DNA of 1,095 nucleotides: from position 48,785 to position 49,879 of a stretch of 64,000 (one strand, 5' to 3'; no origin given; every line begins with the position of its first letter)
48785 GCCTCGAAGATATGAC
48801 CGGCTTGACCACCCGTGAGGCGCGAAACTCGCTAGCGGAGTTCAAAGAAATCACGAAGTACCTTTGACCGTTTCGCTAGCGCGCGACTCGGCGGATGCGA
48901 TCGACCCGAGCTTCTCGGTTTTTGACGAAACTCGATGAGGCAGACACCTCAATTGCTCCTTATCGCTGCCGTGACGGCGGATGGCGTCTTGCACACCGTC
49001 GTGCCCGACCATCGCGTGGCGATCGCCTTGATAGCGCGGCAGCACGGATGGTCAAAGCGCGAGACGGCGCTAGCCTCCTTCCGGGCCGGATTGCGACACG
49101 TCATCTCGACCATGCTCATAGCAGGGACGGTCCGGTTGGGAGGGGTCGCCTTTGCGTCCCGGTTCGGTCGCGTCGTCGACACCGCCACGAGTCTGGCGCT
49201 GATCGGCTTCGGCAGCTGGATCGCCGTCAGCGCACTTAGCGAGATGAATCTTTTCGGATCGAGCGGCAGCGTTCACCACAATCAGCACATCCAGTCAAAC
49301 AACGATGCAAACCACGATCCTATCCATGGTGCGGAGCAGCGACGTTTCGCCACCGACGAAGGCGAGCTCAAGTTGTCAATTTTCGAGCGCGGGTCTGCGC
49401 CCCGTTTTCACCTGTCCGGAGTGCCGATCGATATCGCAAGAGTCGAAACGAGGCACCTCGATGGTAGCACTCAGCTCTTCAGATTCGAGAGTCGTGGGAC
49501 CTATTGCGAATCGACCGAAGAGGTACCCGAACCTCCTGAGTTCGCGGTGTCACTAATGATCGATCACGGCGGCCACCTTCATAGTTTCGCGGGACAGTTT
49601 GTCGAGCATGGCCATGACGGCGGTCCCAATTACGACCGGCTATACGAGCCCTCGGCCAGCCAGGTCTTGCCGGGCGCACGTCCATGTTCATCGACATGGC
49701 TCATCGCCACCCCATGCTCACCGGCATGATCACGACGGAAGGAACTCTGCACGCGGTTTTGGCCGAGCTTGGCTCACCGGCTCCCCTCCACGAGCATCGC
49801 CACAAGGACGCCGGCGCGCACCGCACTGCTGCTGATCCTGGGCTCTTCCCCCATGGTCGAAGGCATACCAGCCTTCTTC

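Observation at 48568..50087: CsoR-type metal sensor with a perfect 32-bp palindromic operator over its own start codon, upstream of a shattered RcnA/NicO-like efflux gene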

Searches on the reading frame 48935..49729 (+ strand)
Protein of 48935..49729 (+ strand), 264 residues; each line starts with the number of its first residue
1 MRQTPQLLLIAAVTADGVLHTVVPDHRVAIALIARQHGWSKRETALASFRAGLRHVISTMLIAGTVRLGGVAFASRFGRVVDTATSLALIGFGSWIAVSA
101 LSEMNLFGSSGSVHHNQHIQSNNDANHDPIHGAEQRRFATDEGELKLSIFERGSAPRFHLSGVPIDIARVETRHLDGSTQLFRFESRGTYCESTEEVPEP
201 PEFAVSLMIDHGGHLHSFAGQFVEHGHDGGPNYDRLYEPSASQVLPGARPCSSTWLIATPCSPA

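Call 3: search_protein_families(library=pfam, proteins=[window:48935-49729:+], max_evalue=0.1)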
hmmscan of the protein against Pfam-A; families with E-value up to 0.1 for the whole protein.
window:48935-49729:+ (264 aa): 0 families

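Call 6: search_protein_families(library=ncbifam, proteins=[window:48935-49729:+], max_evalue=1)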
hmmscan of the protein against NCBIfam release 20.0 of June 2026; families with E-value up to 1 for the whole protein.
window:48935-49729:+ (264 aa): 0 families

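Call 7: find_homologous_proteins(query=window:48935-49729:+)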
Query window:48935-49729:+ (264 aa): 92 proteins with E <= 0.001 among 2504 candidates.
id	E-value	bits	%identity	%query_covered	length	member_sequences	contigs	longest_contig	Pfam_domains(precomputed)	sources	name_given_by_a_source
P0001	2.5e-174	596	100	100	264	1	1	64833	-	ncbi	-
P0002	7.3e-102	358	70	91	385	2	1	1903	PF25971.1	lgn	-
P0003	2.5e-95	337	66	90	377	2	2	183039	PF25971.1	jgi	-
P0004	3.6e-94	333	65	91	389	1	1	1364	PF25971.1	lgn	-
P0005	1.4e-87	312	61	94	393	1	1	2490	PF25971.1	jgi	-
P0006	5.9e-86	306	61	92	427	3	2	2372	-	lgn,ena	-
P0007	9.6e-86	306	60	91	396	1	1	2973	PF25971.1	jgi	jgi:hypothetical protein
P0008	1.1e-83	299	62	91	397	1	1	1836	PF25971.1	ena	-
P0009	2.2e-83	298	61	91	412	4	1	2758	PF25971.1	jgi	jgi:hypothetical protein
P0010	2.1e-82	295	58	92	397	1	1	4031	PF25971.1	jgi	jgi:hypothetical protein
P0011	2.0e-81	291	60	88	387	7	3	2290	PF25971.1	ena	-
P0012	2.1e-80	288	58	96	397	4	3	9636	PF25971.1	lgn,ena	-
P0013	1.2e-79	286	60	89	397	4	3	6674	PF25971.1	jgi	jgi:hypothetical protein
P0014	2.8e-79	284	58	91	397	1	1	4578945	PF25971.1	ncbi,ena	-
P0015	9.5e-79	283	58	89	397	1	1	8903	PF25971.1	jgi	-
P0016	9.9e-79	283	61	78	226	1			PF25971.1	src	-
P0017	1.8e-78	282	59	90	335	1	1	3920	PF25971.1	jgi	jgi:hypothetical protein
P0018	5.0e-78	280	57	92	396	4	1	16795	PF25971.1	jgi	-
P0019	8.6e-75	270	56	91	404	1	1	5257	PF25971.1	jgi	jgi:nickel/cobalt transporter (NicO) family protein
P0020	1.1e-72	263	57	90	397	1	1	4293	PF25971.1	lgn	-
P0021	5.9e-72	260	62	80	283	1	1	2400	PF25971.1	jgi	jgi:hypothetical protein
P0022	7.6e-71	257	57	83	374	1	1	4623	PF25971.1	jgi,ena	-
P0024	1.2e-64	236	53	86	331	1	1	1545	PF25971.1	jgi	jgi:nickel/cobalt transporter (NicO) family protein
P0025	4.1e-63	231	54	85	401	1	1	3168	PF25971.1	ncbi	-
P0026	6.7e-63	231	52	91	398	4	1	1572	PF25971.1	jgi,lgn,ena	-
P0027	8.9e-63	230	51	91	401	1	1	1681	PF25971.1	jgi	jgi:hypothetical protein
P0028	3.2e-60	222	51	82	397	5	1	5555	PF25971.1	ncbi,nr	ncbi:MAG TPA: hypothetical protein PLO16_15515 [Acidocella sp.]|nr:hypothetical protein [Acidocella 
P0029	2.0e-59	219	50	86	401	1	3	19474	PF25971.1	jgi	jgi:nickel/cobalt transporter (NicO) family protein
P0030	4.4e-59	218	48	92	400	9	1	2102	PF25971.1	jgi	-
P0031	5.0e-59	218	51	84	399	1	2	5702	PF25971.1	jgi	-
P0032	4.4e-55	205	49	86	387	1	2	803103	PF25971.1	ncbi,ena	-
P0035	5.5e-49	185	42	94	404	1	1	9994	PF25971.1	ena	-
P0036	9.1e-46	175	45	91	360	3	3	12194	PF25971.1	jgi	jgi:hypothetical protein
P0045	1.8e-33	134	69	40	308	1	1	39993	-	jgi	jgi:ABC-type nickel/cobalt efflux system permease component RcnA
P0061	6.2e-30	123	66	38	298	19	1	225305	-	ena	-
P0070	8.8e-29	119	55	49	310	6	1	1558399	-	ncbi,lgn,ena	-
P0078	1.2e-27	115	51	52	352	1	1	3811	PF03824.23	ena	-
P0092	4.2e-6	45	40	33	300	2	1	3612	PF25971.1,PF01545.27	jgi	jgi:cation diffusion facilitator family transporter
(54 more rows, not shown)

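Call 10: search_protein_families(library=pfam, proteins=[P0002, P0003, P0014, P0045, P0092], max_evalue=0.1)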
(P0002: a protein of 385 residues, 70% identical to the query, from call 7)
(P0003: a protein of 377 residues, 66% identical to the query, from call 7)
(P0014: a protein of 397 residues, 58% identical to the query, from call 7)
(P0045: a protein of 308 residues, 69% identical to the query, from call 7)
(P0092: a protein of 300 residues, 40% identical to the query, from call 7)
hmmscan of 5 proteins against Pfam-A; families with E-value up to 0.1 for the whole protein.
P0002 (385 aa): 0 families

P0003 (377 aa): 0 families

P0014 (397 aa): 1 family
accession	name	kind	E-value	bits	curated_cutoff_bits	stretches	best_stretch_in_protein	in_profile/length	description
PF09925.14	DUF2157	-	0.021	15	32.4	1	303-391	29-116/146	Predicted membrane protein (DUF2157)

P0045 (308 aa): 0 families

P0092 (300 aa): 2 families
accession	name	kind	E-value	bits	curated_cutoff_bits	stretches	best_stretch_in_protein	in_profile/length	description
PF01545.26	Cation_efflux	-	2.7e-14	53.9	26.6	1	1-225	80-198/198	Cation efflux family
PF22953.2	SpnB_Rossmann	-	0.058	14.1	27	1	216-271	44-99/170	Polyketide synthase extender module SpnB, Rossmann fold domain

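Call 15: find_encoding_contigs(protein=P0014, flank=4000, max_places=3)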
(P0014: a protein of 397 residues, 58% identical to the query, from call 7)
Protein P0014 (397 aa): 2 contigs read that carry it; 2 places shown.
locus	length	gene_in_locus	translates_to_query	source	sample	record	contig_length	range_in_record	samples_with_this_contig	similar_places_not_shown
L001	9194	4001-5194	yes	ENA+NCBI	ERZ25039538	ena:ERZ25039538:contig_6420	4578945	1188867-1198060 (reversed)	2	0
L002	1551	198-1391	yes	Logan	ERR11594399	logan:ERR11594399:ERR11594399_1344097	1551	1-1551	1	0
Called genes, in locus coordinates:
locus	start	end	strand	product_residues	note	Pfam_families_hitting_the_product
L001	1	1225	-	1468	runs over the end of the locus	PF10162:G8 (faint), PF24606:CEMIP_beta-hel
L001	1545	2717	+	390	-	PF02771:Acyl-CoA_dh_N, PF02770:Acyl-CoA_dh_M, PF00441:Acyl-CoA_dh_1, PF08028:Acyl-CoA_dh_2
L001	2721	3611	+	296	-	PF02771:Acyl-CoA_dh_N, PF02770:Acyl-CoA_dh_M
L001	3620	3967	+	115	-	PF00441:Acyl-CoA_dh_1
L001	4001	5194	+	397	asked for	PF25971:CzcB_N (weak)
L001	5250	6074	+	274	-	PF02596:DUF169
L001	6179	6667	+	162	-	PF07355:GRDB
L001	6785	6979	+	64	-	-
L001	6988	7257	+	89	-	PF00581:Rhodanese (weak)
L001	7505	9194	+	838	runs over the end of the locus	PF11897:DUF3417, PF00343:Phosphorylase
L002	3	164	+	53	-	?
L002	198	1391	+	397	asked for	PF25971:CzcB_N (weak)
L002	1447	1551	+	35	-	?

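Call 16: find_encoding_contigs(protein=P0003, flank=4000, max_places=3)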
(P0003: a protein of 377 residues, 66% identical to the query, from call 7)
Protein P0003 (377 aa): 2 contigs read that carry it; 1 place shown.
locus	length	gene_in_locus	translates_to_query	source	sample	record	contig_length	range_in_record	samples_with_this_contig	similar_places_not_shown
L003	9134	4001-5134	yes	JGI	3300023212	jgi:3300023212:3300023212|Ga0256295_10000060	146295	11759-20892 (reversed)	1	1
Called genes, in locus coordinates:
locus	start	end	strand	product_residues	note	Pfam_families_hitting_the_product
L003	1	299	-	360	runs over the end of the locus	PF12679:ABC2_membrane_2 (weak), PF12698:ABC2_membrane_3, PF01061:ABC2_membrane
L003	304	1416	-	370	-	PF12679:ABC2_membrane_2, PF12698:ABC2_membrane_3, PF01061:ABC2_membrane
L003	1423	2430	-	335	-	PF00005:ABC_tran, PF13304:AAA_21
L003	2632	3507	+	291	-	PF04072:LCM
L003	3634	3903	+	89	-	PF02583:Trns_repr_metal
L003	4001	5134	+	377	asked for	PF25971:CzcB_N (weak)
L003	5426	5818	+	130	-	-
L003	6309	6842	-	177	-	-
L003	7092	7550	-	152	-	PF00254:FKBP_C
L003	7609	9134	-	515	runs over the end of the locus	PF00144:Beta-lactamase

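Call 25: find_related_loci(query=A2, collection=genome_contigs, flank=3000)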
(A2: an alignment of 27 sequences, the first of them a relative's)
Query A2 (385 aa) in genome_contigs; peptide patterns used: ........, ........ (x = any residue, [..] = any of these).
340 stretches matched a pattern; 324 encode a relative of the query (tblastn E <= 1e-3); the best 80 are kept; 80 distinct loci.
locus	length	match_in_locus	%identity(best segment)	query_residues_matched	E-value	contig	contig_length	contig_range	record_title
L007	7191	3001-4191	66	1-385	2e-169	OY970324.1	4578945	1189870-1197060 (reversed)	MAG: uncultured delta proteobacterium isolate MFD05502.bin.1.132 genome assembly, chromosome: 1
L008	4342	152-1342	66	1-385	1e-171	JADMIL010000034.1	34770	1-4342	MAG: Candidatus Binataceae bacterium isolate MAG011 NODE_782_length_34770_cov_11.169984, whole genome shotgun sequence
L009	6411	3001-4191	66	1-385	1e-169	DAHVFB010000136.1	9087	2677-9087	MAG TPA_asm: Deltaproteobacteria bacterium isolate clean291 NODE_136_length_9087_cov_7.666295, whole genome shotgun sequ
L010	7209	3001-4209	59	1-385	3e-148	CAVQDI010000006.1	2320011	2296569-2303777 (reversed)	MAG: uncultured beta proteobacterium isolate MFD03346.bin.1.142 genome assembly, contig: contig_2468, whole genome shotg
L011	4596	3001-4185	60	1-385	2e-140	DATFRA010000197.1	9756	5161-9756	MAG TPA_asm: Stellaceae bacterium isolate SMAG_U9345 k141_3697987, whole genome shotgun sequence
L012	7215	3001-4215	58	1-385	4e-138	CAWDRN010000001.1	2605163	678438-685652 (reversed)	MAG: uncultured Alphaproteobacteria bacterium isolate MFD04463.bin.2.82 genome assembly, contig: contig_12415, whole gen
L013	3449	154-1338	58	5-385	4e-143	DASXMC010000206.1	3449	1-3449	MAG TPA_asm: Stellaceae bacterium isolate SMAG_U5318 k141_3489793, whole genome shotgun sequence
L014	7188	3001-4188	57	5-385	2e-135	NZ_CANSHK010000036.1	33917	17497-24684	MAG: uncultured Methylovirgula sp. isolate SRR15510233_bin.35_metawrap_v1.3_MAG NODE.822_length_33917_cov_8_350068, whol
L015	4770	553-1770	55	1-385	2e-135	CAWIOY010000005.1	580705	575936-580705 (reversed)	MAG: uncultured beta proteobacterium isolate MFD05377.bin.2.33 genome assembly, contig: contig_27816, whole genome shotg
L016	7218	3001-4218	55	1-385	4e-135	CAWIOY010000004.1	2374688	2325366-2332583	MAG: uncultured beta proteobacterium isolate MFD05377.bin.2.33 genome assembly, contig: contig_21808, whole genome shotg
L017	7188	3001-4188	59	5-385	4e-134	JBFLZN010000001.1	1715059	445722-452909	MAG: Pseudomonadota bacterium isolate MAG112 MAG112_1, whole genome shotgun sequence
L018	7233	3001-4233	56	1-385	5e-133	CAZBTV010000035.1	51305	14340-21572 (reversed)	MAG TPA_asm: uncultured Steroidobacteraceae bacterium isolate SRP272529_co1_105 genome assembly, contig: NODE_781_length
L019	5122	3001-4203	55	3-385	1e-132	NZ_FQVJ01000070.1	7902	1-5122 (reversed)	Acidocella aminolytica 101 = DSM 11237, whole genome shotgun sequence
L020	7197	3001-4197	57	1-385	5e-132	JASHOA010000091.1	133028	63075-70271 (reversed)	MAG: Acetobacteraceae bacterium isolate JOPF011 JOPF_A073_contig_88795, whole genome shotgun sequence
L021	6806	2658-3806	56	1-385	1e-131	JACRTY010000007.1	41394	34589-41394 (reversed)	MAG: Vulcanimicrobiota bacterium isolate Mitchell_Peninsula_4 NODE_929_length_41394_cov_13.400735, whole genome shotgun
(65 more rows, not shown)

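Call 29: find_encoding_contigs(protein=window:48935-49729:+, flank=1000, max_places=3)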
Protein window:48935-49729:+ (264 aa): no gene with exactly this product is on record in the collection.

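Call 40: search_dna_similar(query=P0002, collection=plasmids, mode=protein, max_rows=30, max_evalue=0.001)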
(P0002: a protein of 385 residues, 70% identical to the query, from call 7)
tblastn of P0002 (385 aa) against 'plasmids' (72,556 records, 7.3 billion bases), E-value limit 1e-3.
Records with a match: 872; places in all: 874; records where one place covers at least 80% of the query: 0.
Best place of each record, by identity: <60% 872.
By first word of the organism name: Enterobacter 310; Klebsiella 227; Ralstonia 112; Salmonella 48; Escherichia 40; Citrobacter 35; Serratia 11; Burkholderia 9; Leclercia 9; Pseudomonas 8; and 29 more.
By predicted mobility (MOB-suite, as given by PLSDB): conjugative 603; non-mobilizable 146; mobilizable 123.
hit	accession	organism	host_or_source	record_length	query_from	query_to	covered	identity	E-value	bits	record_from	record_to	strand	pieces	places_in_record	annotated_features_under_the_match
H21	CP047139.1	Ralstonia solanacearum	Potato,Single cell,tuber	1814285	140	377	62%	29.4%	5e-10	69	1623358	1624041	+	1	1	rcnA: nickel/cobalt efflux transporter RcnA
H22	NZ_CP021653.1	Ralstonia solanacearum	Solanum lycopersicum,Tomato with ...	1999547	140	377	62%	29.4%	5e-10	69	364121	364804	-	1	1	none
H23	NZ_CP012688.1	Ralstonia solanacearum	Solanum commersonii,whole organism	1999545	140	377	62%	29.4%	5e-10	69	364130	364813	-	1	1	none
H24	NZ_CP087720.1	Roseomonas sp. OT10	single cell,human skin swab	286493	8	225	57%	30.6%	8e-12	74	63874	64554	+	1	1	nickel/cobalt efflux transporter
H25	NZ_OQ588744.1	Methylobacterium radiotolerans JCM 2831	-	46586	8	235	59%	28.9%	5e-10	69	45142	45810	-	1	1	none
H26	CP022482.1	Ralstonia solanacearum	peanut,cell culture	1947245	8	225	57%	28.7%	5e-11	72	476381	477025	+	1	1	nickel/cobalt efflux protein RcnA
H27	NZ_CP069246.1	Ralstonia pseudosolanacearum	Arachis hypogaea,tissue sample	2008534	8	225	57%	28.7%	5e-11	72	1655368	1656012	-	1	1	none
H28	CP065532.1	Ralstonia solanacearum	peanut,whole organism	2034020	8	225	57%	28.7%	5e-11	72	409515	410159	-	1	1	none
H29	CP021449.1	Ralstonia solanacearum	sesame seedling,cell culture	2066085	8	225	57%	28.7%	5e-11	72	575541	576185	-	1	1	hypothetical protein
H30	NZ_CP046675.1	Ralstonia nicotianae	tobacco,cell culture,leaf veins ...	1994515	8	225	57%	28.7%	6e-11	72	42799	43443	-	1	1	none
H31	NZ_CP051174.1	Ralstonia pseudosolanacearum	Whole organism,tomato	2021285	8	225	57%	28.7%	6e-11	72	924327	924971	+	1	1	none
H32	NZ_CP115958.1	Ralstonia pseudosolanacearum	Solanum lycopersicum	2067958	8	225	57%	28.7%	6e-11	72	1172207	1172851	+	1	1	none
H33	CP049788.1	Ralstonia solanacearum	whole organism,isolated from the ...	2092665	8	225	57%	28.7%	6e-11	72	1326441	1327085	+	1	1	rcnA: nickel/cobalt efflux transporter RcnA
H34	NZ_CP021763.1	Ralstonia pseudosolanacearum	Solanum lycopersicum,Tomato with ...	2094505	8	225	57%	28.7%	6e-11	72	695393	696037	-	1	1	none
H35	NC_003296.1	Ralstonia pseudosolanacearum GMI1000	-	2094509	8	225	57%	28.7%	6e-11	72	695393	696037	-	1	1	none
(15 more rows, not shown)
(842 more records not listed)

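Call 43: search_protein_families(library=pfam, proteins=[P0078, P0070, P0061], max_evalue=1)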
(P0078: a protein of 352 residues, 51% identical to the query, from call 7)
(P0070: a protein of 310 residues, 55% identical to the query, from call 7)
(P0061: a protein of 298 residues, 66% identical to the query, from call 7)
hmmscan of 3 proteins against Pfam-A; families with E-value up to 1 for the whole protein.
P0078 (352 aa): 6 families
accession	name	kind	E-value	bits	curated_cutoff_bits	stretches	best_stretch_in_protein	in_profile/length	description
PF03824.22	NicO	-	8.2e-07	29.1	27.7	1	8-126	3-131/287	High-affinity nickel-transport protein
PF15055.12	DMAC1_Dmo2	-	0.034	14.8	27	1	84-106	8-30/47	DMAC1/Dmo2-like domain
PF11660.13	DUF3262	-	0.14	12.9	27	1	42-68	2-28/76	Protein of unknown function (DUF3262)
PF05624.19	LSR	-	0.14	12.7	25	1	312-344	9-41/48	Lipolysis stimulated receptor (LSR)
PF00335.26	Tetraspanin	-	0.16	12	32.1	0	83-156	13-62/225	Tetraspanin family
PF24254.1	DUF7455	-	0.24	11.4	27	0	119-134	30-45/54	Domain of unknown function (DUF7455)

P0070 (310 aa): 0 families

P0061 (298 aa): 0 families

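Call 52: predict_structure(alignment_id=A2)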
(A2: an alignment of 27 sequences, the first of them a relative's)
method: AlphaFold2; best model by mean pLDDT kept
length: 385 residues; sequences in the alignment: 27
mean_pLDDT: 62.8   pTM: 0.42
mean pLDDT of the five models: 62.8, 61.9, 61.8, 59.3, 58.7
residues with pLDDT >= 90: 0; 70-90: 164; 50-70: 107; < 50: 114
segments of 3 or more residues with pLDDT < 50: 106-127, 225-251, 253-256, 258-309, 351-356
pLDDT, mean of each block of 10 residues (from residue 1): 70 76 69 72 85 80 70 61 64 68 50 29 41 71 79 77 80 75 80 80 79 70 47 31 37 47 44 38 44 44 47 66 81 86 77 48 62 66 51
secondary structure, 60 per line:
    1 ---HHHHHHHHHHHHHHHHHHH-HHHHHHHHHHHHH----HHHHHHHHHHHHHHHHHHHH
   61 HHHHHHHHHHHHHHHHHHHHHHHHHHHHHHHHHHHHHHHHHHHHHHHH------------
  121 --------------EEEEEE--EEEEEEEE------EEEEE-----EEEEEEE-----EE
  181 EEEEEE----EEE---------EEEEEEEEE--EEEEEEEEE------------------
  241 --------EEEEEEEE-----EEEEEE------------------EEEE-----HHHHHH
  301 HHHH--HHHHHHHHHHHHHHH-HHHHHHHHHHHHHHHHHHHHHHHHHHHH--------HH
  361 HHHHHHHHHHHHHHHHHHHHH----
elements in order: H4-22 H24-36 H41-108 E135-140 E143-150 E157-161 E167-173 E179-186 E191-193 E203-211 E214-222 E249-256 E262-267 E286-289 H295-304 H307-321 H323-350 H359-381

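Call 56: fold_search(model_id=the predicted structure, library=pdb)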
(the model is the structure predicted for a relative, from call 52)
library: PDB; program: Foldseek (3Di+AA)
matches with E <= 10: 1365; with E <= 0.001: 0
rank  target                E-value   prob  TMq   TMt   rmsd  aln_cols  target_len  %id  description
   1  7pmy_A                1.7e-02  0.72  0.26  0.18  15.7       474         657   10  HsPepT2 bound to Ala-Phe in the inward facing partially occluded conformation (released 2021-10-20)
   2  9ll4_A                2.0e-02  1.00  0.21  0.68   3.1       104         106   15  Crystal structure of the Helicobacter pylori copper resistance determinant CrdA in complex with silver ions in space g (released 2025-11-19)
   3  7nqk_A                2.1e-02  0.54  0.22  0.15  16.5       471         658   10  Cryo-EM structure of the mammalian peptide transporter PepT2 (released 2021-07-07)
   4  5t7a_A                3.0e-02  1.00  0.19  0.66   3.6        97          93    8  Crystal structure of Br derivative BhCBM56 (released 2017-08-23)
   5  7m30_G                3.1e-02  1.00  0.13  0.39   3.7        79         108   15  Cryo-EM structure of the HCMV pentamer bound by antibodies 1-103, 1-32 and 2-25 (released 2021-08-11)
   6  4wtw_B                4.4e-02  0.99  0.15  0.50   8.4       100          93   14  Crystal structure of the third FnIII domain of integrin beta4 (released 2015-02-11)
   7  6ot0_L                4.6e-02  0.98  0.15  0.42   5.9       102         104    7  Structure of human Smoothened-Gi complex (released 2019-06-12)
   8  8thz_F                4.9e-02  0.99  0.13  0.40   3.8        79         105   13  CryoEM structure of neutralizing antibodies CBH-7 and HC84.26 in complex with Hepatitis C virus envelope glycoprotein  (released 2024-07-24)
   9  9ll2_A                5.1e-02  1.00  0.20  0.66   2.8       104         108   15  Crystal structure of the Helicobacter pylori copper resistance determinant CrdA in the apo form (released 2025-11-19)
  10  5eb9                  5.1e-02  1.00  0.15  0.42   4.6       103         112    8  Crystal Structure Of Chicken CD8aa Homodimer (released 2016-09-14)
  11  6hyf_D                5.7e-02  0.99  0.16  0.55   4.1        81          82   18  Crystal structure of the third FNIII domain from rat beta4 integrin, a binding site for periaxin (released 2019-05-08)
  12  6rty_B                6.9e-02  0.90  0.15  0.36   6.5       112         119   12  Crystal structure of the Patched ectodomain in complex with nanobody NB64 (released 2019-10-02)
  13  7rxl_L                8.0e-02  0.91  0.17  0.28  12.9       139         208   13  Fab1488 in complex with the C-terminal alpha-TSR domain of P. falciparum (released 2022-03-16)
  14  9mqk_L                9.3e-02  0.97  0.14  0.43   3.9        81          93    4  Inactive Kappa-Opioid Receptor with Nb6M, NabFab, and isoquinuclidine compound #020_E1 (released 2025-02-12)
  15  6hyf_A                9.3e-02  0.97  0.15  0.45   8.6       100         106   13  Crystal structure of the third FNIII domain from rat beta4 integrin, a binding site for periaxin (released 2019-05-08)
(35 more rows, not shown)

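Call 72: search_protein_families(library=ncbifam, proteins=[P0002, L003:3634-3900:+], max_evalue=0.01)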
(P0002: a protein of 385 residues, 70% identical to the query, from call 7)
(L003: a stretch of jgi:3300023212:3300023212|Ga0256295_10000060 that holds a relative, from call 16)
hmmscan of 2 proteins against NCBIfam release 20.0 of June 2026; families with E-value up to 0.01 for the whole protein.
P0002 (385 aa): 0 families

L003:3634-3900:+ (89 aa): 4 families
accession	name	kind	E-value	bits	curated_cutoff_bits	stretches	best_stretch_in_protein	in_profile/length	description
NF052430.1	repress_RicR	exception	5.5e-10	39.7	175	1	11-81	12-82/93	copper-sensing transcriptional repressor RicR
NF008464.0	PRK11352.1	equivalog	0.00025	21.4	133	1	9-85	10-85/91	formaldehyde-responsive transcriptional repressor FrmR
TIGR01510.1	coaD_prev_kdtB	equivalog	0.00048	20.2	103.3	1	2-57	10-65/155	pantetheine-phosphate adenylyltransferase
NF011613.0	PRK15039.1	equivalog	0.003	18.2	138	1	13-65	14-66/90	Ni(II)/Co(II)-binding transcriptional repressor RcnR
